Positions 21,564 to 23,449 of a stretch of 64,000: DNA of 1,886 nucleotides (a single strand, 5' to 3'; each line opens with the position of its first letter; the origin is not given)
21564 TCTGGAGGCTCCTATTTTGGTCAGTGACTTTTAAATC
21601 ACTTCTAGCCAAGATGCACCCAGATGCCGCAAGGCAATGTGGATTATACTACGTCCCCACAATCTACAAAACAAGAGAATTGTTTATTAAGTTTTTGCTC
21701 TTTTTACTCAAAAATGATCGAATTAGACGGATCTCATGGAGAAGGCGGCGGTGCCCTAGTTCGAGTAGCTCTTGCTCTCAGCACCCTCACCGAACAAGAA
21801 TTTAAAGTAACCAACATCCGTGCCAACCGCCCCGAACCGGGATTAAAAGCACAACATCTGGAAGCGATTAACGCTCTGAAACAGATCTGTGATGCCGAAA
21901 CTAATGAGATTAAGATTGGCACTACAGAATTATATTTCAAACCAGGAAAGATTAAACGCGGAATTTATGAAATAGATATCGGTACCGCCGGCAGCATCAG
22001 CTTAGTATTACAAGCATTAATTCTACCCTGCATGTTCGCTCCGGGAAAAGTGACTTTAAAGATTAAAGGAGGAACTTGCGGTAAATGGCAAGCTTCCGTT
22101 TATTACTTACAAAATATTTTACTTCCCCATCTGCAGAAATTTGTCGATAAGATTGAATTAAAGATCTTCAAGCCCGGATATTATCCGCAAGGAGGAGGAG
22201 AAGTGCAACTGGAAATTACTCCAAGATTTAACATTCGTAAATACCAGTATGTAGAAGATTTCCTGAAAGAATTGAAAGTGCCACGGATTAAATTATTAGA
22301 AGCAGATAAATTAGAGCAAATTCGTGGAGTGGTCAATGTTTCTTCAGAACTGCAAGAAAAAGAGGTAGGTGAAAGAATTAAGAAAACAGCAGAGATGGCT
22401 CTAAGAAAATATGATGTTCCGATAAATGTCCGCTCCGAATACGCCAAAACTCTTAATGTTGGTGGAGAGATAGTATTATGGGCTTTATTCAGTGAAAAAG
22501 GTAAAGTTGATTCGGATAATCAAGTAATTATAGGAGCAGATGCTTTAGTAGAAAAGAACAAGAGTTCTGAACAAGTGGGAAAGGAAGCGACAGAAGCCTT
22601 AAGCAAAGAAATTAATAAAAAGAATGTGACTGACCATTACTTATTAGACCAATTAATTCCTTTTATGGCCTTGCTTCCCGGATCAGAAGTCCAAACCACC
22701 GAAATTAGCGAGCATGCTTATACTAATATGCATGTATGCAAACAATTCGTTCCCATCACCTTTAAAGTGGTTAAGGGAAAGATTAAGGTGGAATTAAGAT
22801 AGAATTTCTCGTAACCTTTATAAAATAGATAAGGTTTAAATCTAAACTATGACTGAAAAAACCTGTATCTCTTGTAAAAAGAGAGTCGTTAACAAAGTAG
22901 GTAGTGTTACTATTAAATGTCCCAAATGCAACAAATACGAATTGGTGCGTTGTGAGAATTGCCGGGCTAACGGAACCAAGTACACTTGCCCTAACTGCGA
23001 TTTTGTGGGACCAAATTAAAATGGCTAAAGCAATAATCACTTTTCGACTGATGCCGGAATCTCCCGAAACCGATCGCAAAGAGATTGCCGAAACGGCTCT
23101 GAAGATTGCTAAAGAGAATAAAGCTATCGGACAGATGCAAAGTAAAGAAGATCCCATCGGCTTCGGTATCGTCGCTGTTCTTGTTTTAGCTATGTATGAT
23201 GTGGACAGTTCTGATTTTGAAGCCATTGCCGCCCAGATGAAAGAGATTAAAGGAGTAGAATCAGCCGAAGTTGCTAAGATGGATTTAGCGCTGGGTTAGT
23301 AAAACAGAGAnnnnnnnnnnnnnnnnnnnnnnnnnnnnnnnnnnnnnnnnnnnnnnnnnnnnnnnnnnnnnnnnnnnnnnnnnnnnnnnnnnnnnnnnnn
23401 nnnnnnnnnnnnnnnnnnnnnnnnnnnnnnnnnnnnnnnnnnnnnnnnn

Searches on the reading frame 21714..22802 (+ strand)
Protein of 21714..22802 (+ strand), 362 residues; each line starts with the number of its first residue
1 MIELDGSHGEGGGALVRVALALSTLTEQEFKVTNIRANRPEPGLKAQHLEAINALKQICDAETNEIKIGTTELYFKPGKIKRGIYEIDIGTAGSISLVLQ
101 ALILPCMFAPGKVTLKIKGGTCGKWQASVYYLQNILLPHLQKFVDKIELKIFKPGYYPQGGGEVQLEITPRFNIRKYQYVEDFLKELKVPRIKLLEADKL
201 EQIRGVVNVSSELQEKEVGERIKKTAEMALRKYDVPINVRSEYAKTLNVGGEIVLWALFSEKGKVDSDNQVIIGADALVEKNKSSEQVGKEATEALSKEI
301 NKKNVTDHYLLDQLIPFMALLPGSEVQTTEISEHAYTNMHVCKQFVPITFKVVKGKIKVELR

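Call 10: find_encoding_contigs(protein=window:21714-22802:+, flank=6000, max_places=10)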
Protein window:21714-22802:+ (362 aa): no gene with exactly this product is on record in the collection.

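Call 11: search_protein_families(library=pfam, proteins=[window:21714-22802:+])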
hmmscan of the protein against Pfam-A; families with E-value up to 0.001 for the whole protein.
window:21714-22802:+ (362 aa): 2 families
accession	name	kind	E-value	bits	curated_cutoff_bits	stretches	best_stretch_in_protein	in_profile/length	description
PF01137.26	RTC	-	1.2e-76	257.2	27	1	9-352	2-221/221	RNA 3'-terminal phosphate cyclase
PF05189.18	RTC_insert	-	2.5e-11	44.3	23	1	196-300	2-101/102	RNA 3'-terminal phosphate cyclase (RTC), insert domain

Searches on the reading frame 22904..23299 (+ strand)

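Call 11: search_protein_families(library=pfam, proteins=[window:22904-23299:+])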
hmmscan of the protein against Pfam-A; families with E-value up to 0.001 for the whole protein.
window:22904-23299:+ (131 aa): 1 family
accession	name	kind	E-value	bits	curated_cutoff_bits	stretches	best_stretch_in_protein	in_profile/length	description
PF00736.24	EF1_GNE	-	1.2e-11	45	20.8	1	45-126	2-85/88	EF-1 guanine nucleotide exchange domain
